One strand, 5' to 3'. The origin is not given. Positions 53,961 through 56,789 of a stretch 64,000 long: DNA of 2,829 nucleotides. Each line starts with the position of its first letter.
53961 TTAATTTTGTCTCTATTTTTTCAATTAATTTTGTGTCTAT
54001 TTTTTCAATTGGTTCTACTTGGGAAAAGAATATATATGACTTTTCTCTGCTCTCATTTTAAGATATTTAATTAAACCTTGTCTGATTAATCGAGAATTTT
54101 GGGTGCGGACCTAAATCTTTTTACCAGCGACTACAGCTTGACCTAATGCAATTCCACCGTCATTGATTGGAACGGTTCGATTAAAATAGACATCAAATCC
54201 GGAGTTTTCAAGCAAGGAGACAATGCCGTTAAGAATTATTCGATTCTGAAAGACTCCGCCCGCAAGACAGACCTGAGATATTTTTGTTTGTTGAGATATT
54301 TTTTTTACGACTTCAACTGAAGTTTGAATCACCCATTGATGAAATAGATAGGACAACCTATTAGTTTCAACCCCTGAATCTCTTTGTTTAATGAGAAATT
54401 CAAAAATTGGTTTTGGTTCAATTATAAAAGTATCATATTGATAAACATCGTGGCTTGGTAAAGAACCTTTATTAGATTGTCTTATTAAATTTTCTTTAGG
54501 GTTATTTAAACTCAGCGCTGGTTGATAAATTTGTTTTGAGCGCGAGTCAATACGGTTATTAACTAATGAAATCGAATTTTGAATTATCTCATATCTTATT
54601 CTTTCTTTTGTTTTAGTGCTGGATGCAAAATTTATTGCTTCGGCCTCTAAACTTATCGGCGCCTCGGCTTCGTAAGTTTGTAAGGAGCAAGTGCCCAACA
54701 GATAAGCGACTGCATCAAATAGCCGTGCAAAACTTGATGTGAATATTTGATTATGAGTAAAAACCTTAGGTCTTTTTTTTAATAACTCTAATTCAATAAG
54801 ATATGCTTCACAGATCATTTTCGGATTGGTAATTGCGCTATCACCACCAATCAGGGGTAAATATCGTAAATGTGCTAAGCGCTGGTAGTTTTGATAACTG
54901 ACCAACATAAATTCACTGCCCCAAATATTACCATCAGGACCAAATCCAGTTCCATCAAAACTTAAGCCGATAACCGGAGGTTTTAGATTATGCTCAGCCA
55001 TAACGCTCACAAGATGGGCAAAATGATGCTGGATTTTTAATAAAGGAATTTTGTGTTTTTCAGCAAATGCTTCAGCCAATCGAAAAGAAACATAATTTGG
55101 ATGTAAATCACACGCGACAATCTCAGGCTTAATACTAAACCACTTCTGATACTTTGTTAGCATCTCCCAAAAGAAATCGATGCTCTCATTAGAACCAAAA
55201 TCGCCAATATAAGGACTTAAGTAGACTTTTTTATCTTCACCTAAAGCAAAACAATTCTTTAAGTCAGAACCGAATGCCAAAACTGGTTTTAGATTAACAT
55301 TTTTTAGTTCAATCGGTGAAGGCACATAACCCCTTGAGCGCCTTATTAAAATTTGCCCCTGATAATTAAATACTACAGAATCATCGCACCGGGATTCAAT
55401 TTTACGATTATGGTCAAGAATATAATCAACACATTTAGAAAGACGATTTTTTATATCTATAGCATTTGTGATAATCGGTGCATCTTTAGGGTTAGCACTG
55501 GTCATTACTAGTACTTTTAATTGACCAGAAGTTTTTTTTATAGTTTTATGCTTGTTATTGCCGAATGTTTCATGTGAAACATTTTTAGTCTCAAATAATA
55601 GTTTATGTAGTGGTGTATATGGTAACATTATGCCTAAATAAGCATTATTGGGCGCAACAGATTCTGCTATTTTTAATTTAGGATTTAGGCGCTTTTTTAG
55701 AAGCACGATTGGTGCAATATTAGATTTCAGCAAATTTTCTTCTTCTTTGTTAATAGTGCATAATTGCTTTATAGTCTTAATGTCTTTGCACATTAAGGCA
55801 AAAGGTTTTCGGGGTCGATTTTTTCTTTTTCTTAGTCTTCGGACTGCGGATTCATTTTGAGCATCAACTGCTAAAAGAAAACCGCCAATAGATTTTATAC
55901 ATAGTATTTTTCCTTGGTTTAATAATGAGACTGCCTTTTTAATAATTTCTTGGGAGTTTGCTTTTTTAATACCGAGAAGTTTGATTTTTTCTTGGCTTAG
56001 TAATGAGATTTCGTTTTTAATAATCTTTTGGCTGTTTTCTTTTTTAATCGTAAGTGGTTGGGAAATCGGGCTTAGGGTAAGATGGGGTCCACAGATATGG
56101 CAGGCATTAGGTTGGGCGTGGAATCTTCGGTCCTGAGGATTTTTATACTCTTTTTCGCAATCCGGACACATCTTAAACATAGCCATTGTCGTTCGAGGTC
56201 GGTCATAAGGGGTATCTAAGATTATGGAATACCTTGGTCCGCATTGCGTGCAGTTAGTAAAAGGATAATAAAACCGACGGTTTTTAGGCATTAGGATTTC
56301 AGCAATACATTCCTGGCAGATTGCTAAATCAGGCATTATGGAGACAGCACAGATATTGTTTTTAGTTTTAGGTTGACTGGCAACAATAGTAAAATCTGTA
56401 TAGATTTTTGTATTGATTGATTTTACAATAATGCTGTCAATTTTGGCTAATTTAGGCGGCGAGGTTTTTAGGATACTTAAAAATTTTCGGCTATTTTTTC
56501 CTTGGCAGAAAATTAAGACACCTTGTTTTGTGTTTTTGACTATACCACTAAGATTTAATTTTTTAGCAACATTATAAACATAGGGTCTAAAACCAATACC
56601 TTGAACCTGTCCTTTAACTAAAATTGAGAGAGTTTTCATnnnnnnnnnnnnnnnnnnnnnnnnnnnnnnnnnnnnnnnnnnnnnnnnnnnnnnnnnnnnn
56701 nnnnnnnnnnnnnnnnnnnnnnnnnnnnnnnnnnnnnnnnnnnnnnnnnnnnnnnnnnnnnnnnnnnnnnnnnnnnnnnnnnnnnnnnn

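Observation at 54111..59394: Orphan hypF with a carbamate kinase gene two genes upstream in the same orientation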

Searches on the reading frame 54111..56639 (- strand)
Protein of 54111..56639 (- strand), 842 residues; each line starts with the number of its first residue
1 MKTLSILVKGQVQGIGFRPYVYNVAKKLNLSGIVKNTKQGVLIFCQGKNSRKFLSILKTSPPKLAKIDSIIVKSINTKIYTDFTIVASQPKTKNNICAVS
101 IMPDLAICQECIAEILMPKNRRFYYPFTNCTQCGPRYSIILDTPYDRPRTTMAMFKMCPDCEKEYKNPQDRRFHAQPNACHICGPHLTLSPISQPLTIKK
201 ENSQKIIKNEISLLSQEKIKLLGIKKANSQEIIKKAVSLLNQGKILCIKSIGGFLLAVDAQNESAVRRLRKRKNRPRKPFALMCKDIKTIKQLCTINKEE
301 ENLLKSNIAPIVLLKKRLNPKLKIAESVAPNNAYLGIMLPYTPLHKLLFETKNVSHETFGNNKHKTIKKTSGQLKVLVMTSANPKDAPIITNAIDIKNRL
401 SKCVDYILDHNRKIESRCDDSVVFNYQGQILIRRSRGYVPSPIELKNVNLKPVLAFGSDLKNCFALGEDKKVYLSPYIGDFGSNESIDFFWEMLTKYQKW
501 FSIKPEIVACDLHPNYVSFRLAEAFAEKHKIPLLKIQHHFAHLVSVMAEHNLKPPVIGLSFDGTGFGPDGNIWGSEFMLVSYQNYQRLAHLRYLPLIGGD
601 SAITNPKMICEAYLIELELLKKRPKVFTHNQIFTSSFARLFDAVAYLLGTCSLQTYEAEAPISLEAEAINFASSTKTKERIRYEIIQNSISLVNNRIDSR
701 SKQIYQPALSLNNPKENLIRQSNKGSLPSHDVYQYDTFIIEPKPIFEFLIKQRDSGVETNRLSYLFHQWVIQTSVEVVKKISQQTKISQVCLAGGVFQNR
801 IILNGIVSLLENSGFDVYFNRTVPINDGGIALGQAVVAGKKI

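Call 4: search_protein_families(library=pfam, proteins=[window:54111-56639:-], max_evalue=0.01)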
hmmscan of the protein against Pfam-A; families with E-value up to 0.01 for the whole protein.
window:54111-56639:- (842 aa): 7 families
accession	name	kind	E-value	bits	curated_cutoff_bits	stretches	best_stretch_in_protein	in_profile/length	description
PF22521.2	HypF_C_2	-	5.8e-62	210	27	2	558-688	1-143/241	Carbamoyltransferase, Kae1-like Domain, second subdomain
PF01300.24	Sua5_yciO_yrdC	-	2.8e-41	141.4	25.1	1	239-433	2-175/178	Telomere recombination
PF07503.17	zf-HYPF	-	5.2e-33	113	23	2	157-189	1-33/34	HypF finger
PF17788.7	HypF_C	-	8.5e-32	110.2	23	1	451-549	4-99/99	HypF Kae1-like domain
PF00708.24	Acylphosphatase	-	2e-19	70.1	22.5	1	5-85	2-85/85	Acylphosphatase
PF00814.31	TsaD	-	7.1e-07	29.6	24.8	0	519-563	70-113/264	tRNA N6-adenosine threonylcarbamoyltransferase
PF02543.21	Carbam_trans_N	-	0.0024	17.8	24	1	765-836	279-346/346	Carbamoyltransferase N-terminus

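Call 6: search_protein_families(library=ncbifam, proteins=[window:54111-56639:-], max_evalue=0.001)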
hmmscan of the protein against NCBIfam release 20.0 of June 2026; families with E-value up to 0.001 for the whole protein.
window:54111-56639:- (842 aa): 32 families (the best 25 are shown)
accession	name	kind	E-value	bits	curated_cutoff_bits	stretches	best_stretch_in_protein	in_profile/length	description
TIGR00143.1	hypF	equivalog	4.6e-207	689.6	466.1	2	225-838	186-740/741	carbamoyltransferase HypF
TIGR00057.1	TIGR00057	equivalog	7.8e-18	64.4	123.2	1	226-349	4-126/202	L-threonylcarbamoyladenylate synthase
NF011009.0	PRK14435.1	equivalog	1.3e-13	50.8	119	1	1-85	1-87/90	acylphosphatase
NF011000.0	PRK14426.1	equivalog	3.7e-10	39.7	89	1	5-85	7-91/92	acylphosphatase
NF011008.0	PRK14434.1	equivalog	1.5e-09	38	86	1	1-85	1-90/92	acylphosphatase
TIGR03723.1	T6A_TsaD_YgjD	equivalog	1.6e-09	37.3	296.1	1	752-831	225-304/314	tRNA (adenosine(37)-N6)-threonylcarbamoyltransferase complex transferase subunit TsaD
TIGR00329.1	gcp_kae1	subfamily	1.2e-08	34.6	207.8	1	753-823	225-295/305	tRNA (adenosine(37)-N6)-threonylcarbamoyltransferase complex transferase subunit TsaD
NF011021.0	PRK14450.1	equivalog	1.6e-08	34.4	109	1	1-85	1-89/91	acylphosphatase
NF011017.0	PRK14445.1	equivalog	1.7e-08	34.6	97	1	2-76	4-80/92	acylphosphatase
NF011003.0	PRK14429.1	equivalog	2.6e-08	33.8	90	1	1-87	1-90/91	acylphosphatase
NF011007.0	PRK14433.1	equivalog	3e-08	33.8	100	1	1-72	1-74/88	acylphosphatase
NF011019.0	PRK14448.1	equivalog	3e-08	33.7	100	1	5-85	5-88/90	acylphosphatase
NF010995.0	PRK14420.1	equivalog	3.6e-08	33.8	110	1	1-76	1-78/91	acylphosphatase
NF011005.0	PRK14431.1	equivalog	4.4e-08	33.2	108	1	1-50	1-50/89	acylphosphatase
NF011020.0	PRK14449.1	equivalog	5e-07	29.6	103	1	2-85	3-89/90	acylphosphatase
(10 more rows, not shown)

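Call 42: find_encoding_contigs(protein=window:54111-56639:-, flank=10000, max_places=3)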
Protein window:54111-56639:- (842 aa): no gene with exactly this product is on record in the collection.

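Call 54: find_homologous_proteins(query=window:54111-56639:-, max_evalue=1e-50)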
Query window:54111-56639:- (842 aa): 7998 proteins with E <= 1e-50 among 8000 candidates; the best 120 are listed.
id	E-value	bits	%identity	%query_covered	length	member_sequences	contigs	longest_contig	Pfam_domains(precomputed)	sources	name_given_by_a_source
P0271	0.0e+0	1913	100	100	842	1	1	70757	PF00814.32,PF17788.8,PF22521.3,PF01300.25,PF00708.25,PF07503.18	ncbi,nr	ncbi:MAG: carbamoyltransferase HypF [candidate division WOR-3 bacterium]|nr:carbamoyltransferase Hyp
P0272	0.0e+0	1203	65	100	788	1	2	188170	PF00814.32,PF17788.8,PF22521.3,PF01300.25,PF00708.25,PF07503.18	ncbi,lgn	ncbi:MAG: carbamoyltransferase HypF [candidate division WOR-3 bacterium]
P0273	0.0e+0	1200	65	100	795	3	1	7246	PF17788.8,PF22521.3,PF01300.25,PF00708.25,PF07503.18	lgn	-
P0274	8.6e-273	926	52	99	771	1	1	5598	PF00814.32,PF17788.8,PF22521.3,PF01300.25,PF00708.25,PF07503.18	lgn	-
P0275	3.2e-271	920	53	100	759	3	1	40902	PF17788.8,PF22521.3,PF01300.25,PF00708.25,PF07503.18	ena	-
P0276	6.9e-269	913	52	99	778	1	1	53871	PF00814.32,PF17788.8,PF22521.3,PF01300.25,PF00708.25,PF07503.18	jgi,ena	-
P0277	5.4e-267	906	52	100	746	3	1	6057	PF17788.8,PF22521.3,PF01300.25,PF00708.25,PF07503.18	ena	-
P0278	7.8e-264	896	52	99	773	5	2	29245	PF17788.8,PF22521.3,PF01300.25,PF00708.25,PF07503.18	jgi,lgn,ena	jgi:hydrogenase maturation protein HypF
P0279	3.9e-262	890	51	99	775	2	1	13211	PF17788.8,PF22521.3,PF01300.25,PF00708.25,PF07503.18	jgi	-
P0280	1.1e-261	889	51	100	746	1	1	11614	PF00814.32,PF17788.8,PF22521.3,PF01300.25,PF00708.25,PF07503.18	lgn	-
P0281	2.7e-261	887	50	100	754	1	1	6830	PF17788.8,PF22521.3,PF01300.25,PF00708.25,PF07503.18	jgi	jgi:hydrogenase maturation protein HypF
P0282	2.7e-260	884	50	100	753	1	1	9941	PF17788.8,PF22521.3,PF01300.25,PF00708.25,PF07503.18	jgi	jgi:hydrogenase maturation protein HypF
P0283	2.2e-258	878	52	100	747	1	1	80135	PF17788.8,PF22521.3,PF01300.25,PF00708.25,PF07503.18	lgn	-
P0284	1.4e-257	875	51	100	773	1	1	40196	PF17788.8,PF22521.3,PF01300.25,PF00708.25,PF07503.18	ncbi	ncbi:MAG: carbamoyltransferase HypF [candidate division WOR-3 bacterium]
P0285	1.7e-257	875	52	100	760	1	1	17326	PF17788.8,PF22521.3,PF01300.25,PF00708.25,PF07503.18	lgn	-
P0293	3.6e-237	808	47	100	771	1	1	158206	PF00814.32,PF17788.8,PF22521.3,PF01300.25,PF00708.25,PF07503.18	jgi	jgi:hydrogenase maturation protein HypF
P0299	4.8e-206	705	42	100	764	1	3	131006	PF17788.8,PF22521.3,PF01300.25,PF00708.25,PF07503.18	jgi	jgi:hydrogenase maturation protein HypF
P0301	6.0e-199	681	42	99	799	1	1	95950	PF00814.32,PF17788.8,PF22521.3,PF01300.25,PF00708.25,PF07503.18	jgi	jgi:hydrogenase maturation protein HypF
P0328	9.4e-181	621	40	99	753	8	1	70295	PF17788.8,PF22521.3,PF01300.25,PF00708.25,PF07503.18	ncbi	ncbi:MAG: carbamoyltransferase HypF [candidate division WOR-3 bacterium]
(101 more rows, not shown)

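Call 55: find_encoding_contigs(protein=P0301, flank=10000, max_places=1)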
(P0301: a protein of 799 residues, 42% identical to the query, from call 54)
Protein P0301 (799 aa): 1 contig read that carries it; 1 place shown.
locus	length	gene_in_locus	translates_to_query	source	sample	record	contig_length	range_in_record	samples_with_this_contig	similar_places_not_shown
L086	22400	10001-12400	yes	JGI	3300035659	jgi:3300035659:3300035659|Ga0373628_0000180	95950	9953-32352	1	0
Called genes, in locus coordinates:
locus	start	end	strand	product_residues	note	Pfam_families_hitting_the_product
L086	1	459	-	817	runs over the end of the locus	PF20437:LonC_helical, PF13654:AAA_32, PF20436:LonB_AAA-LID, PF05362:Lon_C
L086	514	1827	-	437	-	PF01523:PmbA_TldD_1st, PF19289:PmbA_TldD_3rd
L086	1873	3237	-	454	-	PF01523:PmbA_TldD_1st, PF19289:PmbA_TldD_3rd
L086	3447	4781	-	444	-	-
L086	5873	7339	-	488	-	PF00221:Lyase_aromatic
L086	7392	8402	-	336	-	PF01261:AP_endonuc_2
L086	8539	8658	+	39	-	-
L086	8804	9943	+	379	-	-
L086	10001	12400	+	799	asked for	PF00708:Acylphosphatase, PF07503:zf-HYPF, PF01300:Sua5_yciO_yrdC, PF17788:HypF_C, PF00814:TsaD (faint), PF22521:HypF_C_2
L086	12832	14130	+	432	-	PF11638:DnaA_N, PF00308:Bac_DnaA, PF01695:IstB_IS21, PF00004:AAA (faint), PF22688:Hda_lid (faint), PF08299:Bac_DnaA_C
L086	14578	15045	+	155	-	-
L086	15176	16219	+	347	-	PF01209:Ubie_methyltran, PF05219:DREV (weak), PF13489:Methyltransf_23, PF02527:GidB (weak), PF08241:Methyltransf_11, PF08242:Methyltransf_12, PF13649:Methyltransf_25, PF13847:Methyltransf_31, +2 more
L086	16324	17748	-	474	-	PF17957:Big_7, PF28492:Beta_helix_4, PF13229:Beta_helix (weak)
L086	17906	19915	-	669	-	PF17957:Big_7, PF28492:Beta_helix_4 (faint), PF13229:Beta_helix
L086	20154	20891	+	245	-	PF02592:Vut_1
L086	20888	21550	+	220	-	PF06790:UPF0259 (weak), PF25231:DUF7847 (weak), PF06161:DUF975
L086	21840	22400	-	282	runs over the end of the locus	PF02569:Pantoate_ligase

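Call 56: find_encoding_contigs(protein=P0299, flank=10000, max_places=1)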
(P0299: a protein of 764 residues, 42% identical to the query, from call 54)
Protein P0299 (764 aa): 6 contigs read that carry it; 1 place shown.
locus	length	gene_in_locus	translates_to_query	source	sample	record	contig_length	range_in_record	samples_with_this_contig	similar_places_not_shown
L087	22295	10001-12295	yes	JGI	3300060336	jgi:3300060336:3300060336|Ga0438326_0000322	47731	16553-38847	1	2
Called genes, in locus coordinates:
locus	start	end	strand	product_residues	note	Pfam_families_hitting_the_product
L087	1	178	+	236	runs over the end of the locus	PF01694:Rhomboid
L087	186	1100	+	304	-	PF00165:HTH_AraC, PF12833:HTH_18, PF14526:Cass2, PF06445:GyrI-like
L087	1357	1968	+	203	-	PF05048:NosD, PF13229:Beta_helix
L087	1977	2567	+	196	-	-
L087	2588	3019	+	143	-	PF00583:Acetyltransf_1, PF13673:Acetyltransf_10, PF13508:Acetyltransf_7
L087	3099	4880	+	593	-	PF00144:Beta-lactamase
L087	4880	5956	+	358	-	-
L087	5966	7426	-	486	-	PF00221:Lyase_aromatic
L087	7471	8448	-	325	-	PF01261:AP_endonuc_2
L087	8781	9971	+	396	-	-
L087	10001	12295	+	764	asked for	PF00708:Acylphosphatase, PF07503:zf-HYPF, PF01300:Sua5_yciO_yrdC, PF17788:HypF_C, PF22521:HypF_C_2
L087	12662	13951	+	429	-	PF11638:DnaA_N, PF00308:Bac_DnaA, PF01695:IstB_IS21, PF08299:Bac_DnaA_C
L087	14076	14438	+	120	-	-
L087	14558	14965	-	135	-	PF19762:DUF6249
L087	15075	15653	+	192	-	PF04542:Sigma70_r2, PF08281:Sigma70_r4_2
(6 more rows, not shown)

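Call 57: find_encoding_contigs(protein=P0328, flank=10000, max_places=1)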
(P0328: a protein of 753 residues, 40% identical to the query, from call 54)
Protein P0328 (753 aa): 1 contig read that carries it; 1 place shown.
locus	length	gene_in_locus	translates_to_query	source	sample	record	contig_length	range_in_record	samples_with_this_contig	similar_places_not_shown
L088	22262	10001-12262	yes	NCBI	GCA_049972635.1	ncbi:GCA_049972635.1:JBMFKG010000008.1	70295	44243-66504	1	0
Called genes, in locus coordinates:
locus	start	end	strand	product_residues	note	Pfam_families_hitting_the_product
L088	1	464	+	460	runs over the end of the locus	-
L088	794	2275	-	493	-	PF13360:PQQ_2 (weak), PF18962:Por_Secre_tail (faint)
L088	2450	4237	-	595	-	-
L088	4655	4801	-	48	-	-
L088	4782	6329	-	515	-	-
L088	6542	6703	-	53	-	-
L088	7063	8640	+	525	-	PF04389:Peptidase_M28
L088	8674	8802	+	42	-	-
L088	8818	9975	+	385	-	-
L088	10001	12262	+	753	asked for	PF00708:Acylphosphatase, PF07503:zf-HYPF, PF01300:Sua5_yciO_yrdC, PF17788:HypF_C, PF22521:HypF_C_2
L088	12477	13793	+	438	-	PF11638:DnaA_N, PF00308:Bac_DnaA, PF01695:IstB_IS21 (weak), PF22688:Hda_lid (faint), PF08299:Bac_DnaA_C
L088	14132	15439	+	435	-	-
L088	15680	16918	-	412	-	PF03590:AsnA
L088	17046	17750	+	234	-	PF01904:DUF72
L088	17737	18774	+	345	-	PF01137:RTC, PF05189:RTC_insert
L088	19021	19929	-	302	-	PF04166:PdxA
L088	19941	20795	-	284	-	PF01061:ABC2_membrane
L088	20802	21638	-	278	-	PF01061:ABC2_membrane, PF12698:ABC2_membrane_3 (weak)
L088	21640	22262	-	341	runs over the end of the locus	PF00005:ABC_tran, PF13304:AAA_21, PF13732:DrrA1-3_C (weak)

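Call 80: find_encoding_contigs(protein=P0293, flank=10000, max_places=1)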
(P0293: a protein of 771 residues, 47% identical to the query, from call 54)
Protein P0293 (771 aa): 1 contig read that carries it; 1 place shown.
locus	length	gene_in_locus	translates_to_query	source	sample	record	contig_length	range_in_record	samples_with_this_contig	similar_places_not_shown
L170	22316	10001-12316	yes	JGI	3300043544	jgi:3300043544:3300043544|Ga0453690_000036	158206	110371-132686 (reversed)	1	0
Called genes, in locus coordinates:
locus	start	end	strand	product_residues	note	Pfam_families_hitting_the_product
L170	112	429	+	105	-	PF02482:Ribosomal_S30AE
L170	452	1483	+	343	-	PF02603:Hpr_kinase_N, PF07085:DRTGG (weak), PF07475:Hpr_kinase_C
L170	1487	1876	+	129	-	PF03610:EIIA-man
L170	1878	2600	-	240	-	PF07719:TPR_2 (faint), PF13431:TPR_17 (faint), PF21033:RMD1-3, PF13414:TPR_11 (faint), PF13181:TPR_8 (faint), PF14559:TPR_19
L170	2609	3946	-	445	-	-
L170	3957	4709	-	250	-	PF17131:TP_0789-like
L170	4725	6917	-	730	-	PF03176:MMPL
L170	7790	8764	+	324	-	PF00696:AA_kinase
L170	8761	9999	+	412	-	-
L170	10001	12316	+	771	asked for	PF00708:Acylphosphatase, PF07503:zf-HYPF, PF01300:Sua5_yciO_yrdC, PF17788:HypF_C, PF22521:HypF_C_2, PF00814:TsaD (weak)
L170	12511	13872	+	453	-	PF11638:DnaA_N, PF00308:Bac_DnaA, PF01637:ATPase_2 (weak), PF01695:IstB_IS21, PF08299:Bac_DnaA_C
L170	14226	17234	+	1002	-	PF14814:UB2H (faint), PF17757:UvrB_inter, PF02559:CarD_TRCF_RID, PF00270:DEAD, PF04851:ResIII, PF00271:Helicase_C, PF22590:Cas3-like_C_2 (weak), PF03461:TRCF, +1 more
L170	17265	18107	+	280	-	PF04055:Radical_SAM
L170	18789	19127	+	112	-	PF00886:Ribosomal_S16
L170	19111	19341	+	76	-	PF13083:KH_KhpA-B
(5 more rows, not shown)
